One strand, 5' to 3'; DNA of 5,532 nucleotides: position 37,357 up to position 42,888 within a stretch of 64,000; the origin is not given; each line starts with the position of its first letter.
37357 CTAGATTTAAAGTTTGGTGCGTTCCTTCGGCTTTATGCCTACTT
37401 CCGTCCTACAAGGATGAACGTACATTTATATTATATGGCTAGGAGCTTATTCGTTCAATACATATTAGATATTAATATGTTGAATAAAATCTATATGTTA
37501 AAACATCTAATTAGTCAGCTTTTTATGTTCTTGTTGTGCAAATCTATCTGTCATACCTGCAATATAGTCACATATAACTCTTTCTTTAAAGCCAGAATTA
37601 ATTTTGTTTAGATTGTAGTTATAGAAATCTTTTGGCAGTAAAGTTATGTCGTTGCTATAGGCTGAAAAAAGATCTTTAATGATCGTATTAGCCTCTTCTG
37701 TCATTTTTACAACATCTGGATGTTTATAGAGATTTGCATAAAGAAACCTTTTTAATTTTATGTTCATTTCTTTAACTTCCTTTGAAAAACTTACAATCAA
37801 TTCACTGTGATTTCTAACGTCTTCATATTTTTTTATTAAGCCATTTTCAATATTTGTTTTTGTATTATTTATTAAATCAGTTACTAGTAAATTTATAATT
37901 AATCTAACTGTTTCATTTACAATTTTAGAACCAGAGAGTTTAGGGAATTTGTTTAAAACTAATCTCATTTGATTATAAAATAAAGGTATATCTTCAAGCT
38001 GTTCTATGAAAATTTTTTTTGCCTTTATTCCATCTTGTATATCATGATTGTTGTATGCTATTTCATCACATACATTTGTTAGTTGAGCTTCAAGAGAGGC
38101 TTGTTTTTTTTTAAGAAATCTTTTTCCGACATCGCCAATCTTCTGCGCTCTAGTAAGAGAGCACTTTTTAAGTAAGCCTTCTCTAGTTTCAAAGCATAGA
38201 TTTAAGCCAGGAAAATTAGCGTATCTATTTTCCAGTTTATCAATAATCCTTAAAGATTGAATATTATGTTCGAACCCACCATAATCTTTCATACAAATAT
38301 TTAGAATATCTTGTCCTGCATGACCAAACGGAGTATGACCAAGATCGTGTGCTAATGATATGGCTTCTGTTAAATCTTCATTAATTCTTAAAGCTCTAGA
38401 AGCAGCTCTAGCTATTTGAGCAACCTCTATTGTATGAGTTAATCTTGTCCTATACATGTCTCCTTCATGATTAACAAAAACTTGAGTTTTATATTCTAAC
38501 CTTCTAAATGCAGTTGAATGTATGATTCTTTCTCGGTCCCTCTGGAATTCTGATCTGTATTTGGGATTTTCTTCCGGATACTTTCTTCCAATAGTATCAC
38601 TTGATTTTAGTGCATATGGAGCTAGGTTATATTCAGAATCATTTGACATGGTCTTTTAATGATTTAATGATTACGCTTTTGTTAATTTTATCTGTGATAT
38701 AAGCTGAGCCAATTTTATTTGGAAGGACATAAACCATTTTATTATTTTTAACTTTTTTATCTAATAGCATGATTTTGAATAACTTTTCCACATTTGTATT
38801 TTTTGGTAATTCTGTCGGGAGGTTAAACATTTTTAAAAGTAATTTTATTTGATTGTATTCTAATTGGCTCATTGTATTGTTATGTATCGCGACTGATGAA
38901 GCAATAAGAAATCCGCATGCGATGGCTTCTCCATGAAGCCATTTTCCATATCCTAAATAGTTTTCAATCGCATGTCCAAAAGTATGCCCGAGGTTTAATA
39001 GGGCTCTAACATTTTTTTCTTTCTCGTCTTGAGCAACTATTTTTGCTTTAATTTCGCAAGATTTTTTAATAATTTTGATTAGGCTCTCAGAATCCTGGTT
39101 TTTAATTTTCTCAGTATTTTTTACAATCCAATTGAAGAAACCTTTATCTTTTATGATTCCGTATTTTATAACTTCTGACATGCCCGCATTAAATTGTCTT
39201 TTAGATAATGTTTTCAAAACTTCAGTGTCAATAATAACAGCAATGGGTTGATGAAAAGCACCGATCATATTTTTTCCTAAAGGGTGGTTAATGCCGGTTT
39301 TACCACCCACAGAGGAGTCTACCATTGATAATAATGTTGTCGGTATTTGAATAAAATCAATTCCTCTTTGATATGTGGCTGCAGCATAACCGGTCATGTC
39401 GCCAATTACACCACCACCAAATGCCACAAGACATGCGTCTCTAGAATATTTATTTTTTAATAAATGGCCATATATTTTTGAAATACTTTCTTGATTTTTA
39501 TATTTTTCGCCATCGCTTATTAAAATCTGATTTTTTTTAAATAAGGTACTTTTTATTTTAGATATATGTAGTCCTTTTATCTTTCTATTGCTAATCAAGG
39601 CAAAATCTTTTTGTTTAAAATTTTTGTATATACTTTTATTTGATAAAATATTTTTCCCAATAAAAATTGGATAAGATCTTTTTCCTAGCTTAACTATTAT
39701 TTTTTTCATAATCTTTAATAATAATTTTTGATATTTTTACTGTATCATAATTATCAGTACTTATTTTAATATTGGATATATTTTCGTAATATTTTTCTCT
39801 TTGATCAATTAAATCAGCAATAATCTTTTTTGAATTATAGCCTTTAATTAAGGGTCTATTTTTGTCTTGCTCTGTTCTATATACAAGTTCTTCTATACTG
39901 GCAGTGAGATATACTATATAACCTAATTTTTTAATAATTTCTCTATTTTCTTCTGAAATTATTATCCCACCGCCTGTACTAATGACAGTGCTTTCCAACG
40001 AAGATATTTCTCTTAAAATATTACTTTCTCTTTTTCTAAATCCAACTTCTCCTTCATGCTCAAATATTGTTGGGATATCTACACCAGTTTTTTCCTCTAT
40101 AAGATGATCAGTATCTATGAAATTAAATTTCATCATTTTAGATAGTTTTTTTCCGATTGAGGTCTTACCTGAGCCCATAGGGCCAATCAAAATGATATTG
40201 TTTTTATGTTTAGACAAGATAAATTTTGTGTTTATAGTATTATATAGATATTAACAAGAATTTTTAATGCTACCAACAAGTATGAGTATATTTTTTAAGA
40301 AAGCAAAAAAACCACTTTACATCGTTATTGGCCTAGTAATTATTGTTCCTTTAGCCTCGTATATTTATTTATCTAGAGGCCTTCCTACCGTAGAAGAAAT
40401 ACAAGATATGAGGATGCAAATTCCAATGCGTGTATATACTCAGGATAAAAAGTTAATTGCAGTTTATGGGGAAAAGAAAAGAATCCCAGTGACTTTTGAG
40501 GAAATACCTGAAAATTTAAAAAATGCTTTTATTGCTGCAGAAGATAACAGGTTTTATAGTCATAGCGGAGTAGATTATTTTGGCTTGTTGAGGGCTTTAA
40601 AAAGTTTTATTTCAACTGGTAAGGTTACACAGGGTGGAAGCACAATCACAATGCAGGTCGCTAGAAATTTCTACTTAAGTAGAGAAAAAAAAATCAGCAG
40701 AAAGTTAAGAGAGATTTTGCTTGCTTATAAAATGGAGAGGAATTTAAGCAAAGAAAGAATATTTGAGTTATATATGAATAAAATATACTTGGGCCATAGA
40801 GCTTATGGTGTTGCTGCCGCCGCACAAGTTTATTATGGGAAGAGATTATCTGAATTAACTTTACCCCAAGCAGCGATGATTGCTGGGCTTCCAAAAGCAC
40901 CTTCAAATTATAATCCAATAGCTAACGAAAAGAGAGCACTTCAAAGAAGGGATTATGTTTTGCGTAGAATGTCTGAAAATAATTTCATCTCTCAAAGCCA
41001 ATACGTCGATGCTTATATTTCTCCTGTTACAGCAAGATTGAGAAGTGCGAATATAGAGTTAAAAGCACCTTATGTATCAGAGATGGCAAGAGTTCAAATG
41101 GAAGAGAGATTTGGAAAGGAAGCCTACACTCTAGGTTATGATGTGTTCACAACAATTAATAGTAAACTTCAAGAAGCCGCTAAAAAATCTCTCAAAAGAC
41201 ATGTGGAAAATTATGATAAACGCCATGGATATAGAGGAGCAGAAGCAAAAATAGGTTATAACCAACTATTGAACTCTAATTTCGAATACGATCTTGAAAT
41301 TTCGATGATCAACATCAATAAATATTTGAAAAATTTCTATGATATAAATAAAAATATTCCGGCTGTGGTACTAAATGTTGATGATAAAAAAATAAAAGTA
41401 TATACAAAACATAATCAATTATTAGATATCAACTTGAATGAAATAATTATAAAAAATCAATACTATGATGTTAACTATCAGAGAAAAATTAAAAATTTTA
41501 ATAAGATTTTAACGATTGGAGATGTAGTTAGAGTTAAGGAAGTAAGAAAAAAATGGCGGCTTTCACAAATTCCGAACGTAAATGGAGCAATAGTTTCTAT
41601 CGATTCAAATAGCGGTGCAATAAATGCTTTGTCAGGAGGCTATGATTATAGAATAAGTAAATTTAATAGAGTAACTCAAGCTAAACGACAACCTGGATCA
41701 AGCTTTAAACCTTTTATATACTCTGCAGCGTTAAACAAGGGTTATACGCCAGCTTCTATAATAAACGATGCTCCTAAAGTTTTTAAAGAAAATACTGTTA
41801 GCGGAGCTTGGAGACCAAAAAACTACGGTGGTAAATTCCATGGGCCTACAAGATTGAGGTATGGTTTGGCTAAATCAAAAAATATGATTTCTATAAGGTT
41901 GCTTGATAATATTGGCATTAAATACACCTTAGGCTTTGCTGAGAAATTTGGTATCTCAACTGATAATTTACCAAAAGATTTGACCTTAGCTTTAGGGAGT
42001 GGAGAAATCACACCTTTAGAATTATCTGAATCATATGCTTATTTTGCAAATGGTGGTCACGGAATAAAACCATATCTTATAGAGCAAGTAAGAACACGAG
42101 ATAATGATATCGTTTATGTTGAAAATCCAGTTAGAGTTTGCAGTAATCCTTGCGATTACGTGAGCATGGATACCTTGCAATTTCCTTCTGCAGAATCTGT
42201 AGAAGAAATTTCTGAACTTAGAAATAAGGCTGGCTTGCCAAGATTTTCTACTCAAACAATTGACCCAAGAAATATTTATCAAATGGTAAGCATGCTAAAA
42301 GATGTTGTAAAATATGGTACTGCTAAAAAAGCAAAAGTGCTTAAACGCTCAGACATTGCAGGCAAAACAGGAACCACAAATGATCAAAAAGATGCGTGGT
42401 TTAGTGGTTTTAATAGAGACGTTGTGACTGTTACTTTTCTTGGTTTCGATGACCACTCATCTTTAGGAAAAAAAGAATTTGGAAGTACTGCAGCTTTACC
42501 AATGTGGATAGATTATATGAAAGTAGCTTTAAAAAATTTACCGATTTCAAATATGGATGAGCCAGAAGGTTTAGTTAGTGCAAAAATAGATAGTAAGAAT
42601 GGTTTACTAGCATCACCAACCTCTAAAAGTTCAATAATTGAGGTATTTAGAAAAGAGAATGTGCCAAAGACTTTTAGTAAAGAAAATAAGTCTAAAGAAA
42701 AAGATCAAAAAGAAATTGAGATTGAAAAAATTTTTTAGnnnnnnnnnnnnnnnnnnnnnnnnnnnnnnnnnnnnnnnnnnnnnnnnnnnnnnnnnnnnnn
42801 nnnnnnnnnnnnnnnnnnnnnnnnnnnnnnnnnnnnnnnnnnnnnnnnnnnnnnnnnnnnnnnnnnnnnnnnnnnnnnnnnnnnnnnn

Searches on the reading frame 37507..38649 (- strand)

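Call 7: search_protein_families(library=ncbifam, proteins=[window:37507-38649:-], max_evalue=0.00001)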
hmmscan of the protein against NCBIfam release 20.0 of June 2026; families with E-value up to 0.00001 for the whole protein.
window:37507-38649:- (380 aa): 11 families
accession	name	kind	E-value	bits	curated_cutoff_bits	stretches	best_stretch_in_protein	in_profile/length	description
NF002326.0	PRK01286.1-1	equivalog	1.6e-171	570.8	390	1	4-379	4-373/379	deoxyguanosinetriphosphate triphosphohydrolase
NF002328.0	PRK01286.1-3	equivalog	2.4e-124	415.4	467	1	9-378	15-396/404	deoxyguanosinetriphosphate triphosphohydrolase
NF002327.0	PRK01286.1-2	equivalog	4.3e-98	328.6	393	1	6-378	13-336/345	deoxyguanosinetriphosphate triphosphohydrolase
NF002330.0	PRK01286.1-5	equivalog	1.2e-97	327.5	511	1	9-379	2-376/384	deoxyguanosinetriphosphate triphosphohydrolase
TIGR01353.1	dGTP_triPase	subfamily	7.4e-86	289.1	152.35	2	32-168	2-151/389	dGTP triphosphohydrolase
NF041026.1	antiphage_dGTPase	exception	1.5e-73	248.4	400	2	26-163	10-157/425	anti-phage deoxyguanosine triphosphatase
NF002329.0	PRK01286.1-4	equivalog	1.3e-69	235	494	1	6-376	12-332/342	deoxyguanosinetriphosphate triphosphohydrolase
NF003701.1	PRK05318.1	subfamily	4.6e-64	216.9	383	2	27-164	12-160/426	anti-phage deoxyguanosine triphosphatase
NF002829.0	PRK03007.1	equivalog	1.8e-58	198.4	385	1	22-259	17-276/425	deoxyguanosinetriphosphate triphosphohydrolase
NF002205.0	PRK01096.1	equivalog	1e-30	107.2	439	2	22-167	14-192/444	deoxyguanosinetriphosphate triphosphohydrolase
NF003429.0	PRK04926.1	equivalog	3.3e-24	85.6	405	1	27-116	24-132/500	dGTPase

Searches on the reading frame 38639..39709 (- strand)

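Call 7: search_protein_families(library=ncbifam, proteins=[window:38639-39709:-], max_evalue=0.00001)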
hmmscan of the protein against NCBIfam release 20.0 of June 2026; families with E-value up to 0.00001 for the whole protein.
window:38639-39709:- (356 aa): 6 families
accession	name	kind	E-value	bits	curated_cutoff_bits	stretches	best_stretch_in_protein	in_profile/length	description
TIGR01357.1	aroB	equivalog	3.9e-112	374.8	305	1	13-349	1-341/344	3-dehydroquinate synthase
TIGR04425.1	P_lya_rel_AroB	hypoth_equivalog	4e-72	243.1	400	1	26-353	18-343/348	AroB-related putative sugar phosphate phospholyase (cyclizing)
NF004852.0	PRK06203.1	equivalog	5e-57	193.6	333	1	55-305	85-337/407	3-dehydroquinate synthase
NF010627.0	PRK14021.1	equivalog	3.7e-56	190.6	565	1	34-340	210-526/542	bifunctional shikimate kinase/3-dehydroquinate synthase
NF010556.0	PRK13951.1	equivalog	5.6e-54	183.8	560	1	49-327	196-467/492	bifunctional shikimate kinase AroK/3-dehydroquinate synthase AroB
NF002022.0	PRK00843.1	equivalog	3.6e-16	59.1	413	1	15-187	14-180/350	NAD(P)-dependent glycerol-1-phosphate dehydrogenase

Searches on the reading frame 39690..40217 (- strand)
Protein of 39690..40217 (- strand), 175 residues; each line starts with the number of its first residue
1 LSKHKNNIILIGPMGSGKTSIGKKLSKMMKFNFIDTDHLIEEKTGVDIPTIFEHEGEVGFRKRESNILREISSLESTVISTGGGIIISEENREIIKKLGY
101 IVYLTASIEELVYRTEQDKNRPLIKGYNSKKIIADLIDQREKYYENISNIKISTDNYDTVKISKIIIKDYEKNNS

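Call 7: search_protein_families(library=ncbifam, proteins=[window:39690-40217:-], max_evalue=0.00001)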
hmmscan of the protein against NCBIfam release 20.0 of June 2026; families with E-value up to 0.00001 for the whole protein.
window:39690-40217:- (175 aa): 13 families
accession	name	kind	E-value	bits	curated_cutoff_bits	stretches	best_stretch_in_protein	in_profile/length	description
NF003456.0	PRK05057.1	equivalog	2e-48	164.5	195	1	4-172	3-172/173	shikimate kinase AroK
NF010553.0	PRK13947.1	equivalog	9.6e-43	146.3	204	1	6-174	2-169/173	shikimate kinase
NF010552.0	PRK13946.1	equivalog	5.5e-42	143.6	186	1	3-169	21-186/198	shikimate kinase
NF010554.0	PRK13948.1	equivalog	9.2e-40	136.2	217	1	6-168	11-171/192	shikimate kinase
NF002988.0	PRK03731.1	equivalog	5.9e-39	133.6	161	1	6-165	3-164/174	shikimate kinase AroL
NF010556.0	PRK13951.1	equivalog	2.8e-35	122.1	560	1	7-170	2-160/492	bifunctional shikimate kinase AroK/3-dehydroquinate synthase AroB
NF010555.0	PRK13949.1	equivalog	4.8e-35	121.2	180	1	7-164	3-164/175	shikimate kinase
NF040667.1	hom_kin_desulfo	exception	2.2e-32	112.2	197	1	7-168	2-160/163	homoserine kinase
NF010627.0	PRK14021.1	equivalog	2.5e-28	98.8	565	1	3-160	4-164/542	bifunctional shikimate kinase/3-dehydroquinate synthase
NF006610.0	PRK09169.1-4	subfamily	4.3e-26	89.9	4299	1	6-154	2866-3013/3056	hypothetical protein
NF006015.0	PRK08154.1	subfamily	2.3e-20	73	204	1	3-147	134-280/314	anaerobic benzoate catabolism transcriptional regulator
NF001866.0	PRK00625.1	equivalog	3.4e-20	72.9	142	1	7-162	2-157/173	shikimate kinase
TIGR01313.1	therm_gnt_kin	subfamily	6.1e-06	26.1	113.75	0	8-40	1-33/164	gluconokinase, GntK/IdnK-type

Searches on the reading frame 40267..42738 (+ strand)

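Call 7: search_protein_families(library=ncbifam, proteins=[window:40267-42738:+], max_evalue=0.00001)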
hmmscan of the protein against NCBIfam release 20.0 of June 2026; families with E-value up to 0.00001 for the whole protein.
window:40267-42738:+ (823 aa): 14 families
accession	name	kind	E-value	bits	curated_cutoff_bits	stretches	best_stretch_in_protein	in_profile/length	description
NF008643.0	PRK11636.1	equivalog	2e-209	697.9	1263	2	20-631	16-621/850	peptidoglycan glycosyltransferase/peptidoglycan DD-transpeptidase MrcA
TIGR02074.1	PBP_1a_fam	subfamily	4.6e-183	609.9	508.75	1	71-757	1-535/535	PBP1A family penicillin-binding protein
NF051885.1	tranpepglycosPbpC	equivalog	4.8e-146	487.9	900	3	38-320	41-321/632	multimodular transpeptidase-transglycosylase PbpC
TIGR02071.1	PBP_1b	equivalog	2.3e-114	383.1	717.75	3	41-323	113-402/729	penicillin-binding protein 1B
TIGR02073.1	PBP_1c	equivalog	1.2e-100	338.2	494.2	2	64-318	25-269/728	penicillin-binding protein 1C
NF007061.0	PRK09506.1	equivalog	3.8e-90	302.9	1120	3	42-322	178-465/825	bifunctional glycosyl transferase/transpeptidase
NF011423.0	PRK14850.1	equivalog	1.6e-82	278.1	1275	3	56-324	138-413/764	penicillin-binding protein 1b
NF038276.1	strep_PBP2A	exception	9.8e-78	262.1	1100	2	18-261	43-281/716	penicillin-binding protein PBP2A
NF038272.1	strep_PBP1A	exception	5.2e-76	256.3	1075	2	19-304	14-307/658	penicillin-binding protein PBP1A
NF008414.0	PRK11240.1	equivalog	3.1e-57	194.2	1121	2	72-273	64-262/774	peptidoglycan glycosyltransferase PbpC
NF038274.1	strep_PBP1B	exception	8.9e-51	173.1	1225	2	42-229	53-244/745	penicillin-binding protein PBP1B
NF010008.0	PRK13481.1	equivalog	5e-43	147.3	270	1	69-249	77-263/269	glycosyltransferase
TIGR02070.1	mono_pep_trsgly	equivalog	3.8e-42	144.3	182.65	1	75-237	58-220/224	monofunctional biosynthetic peptidoglycan transglycosylase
TIGR03423.1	pbp2_mrdA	equivalog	1.2e-19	70.4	455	2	575-705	429-527/593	penicillin-binding protein 2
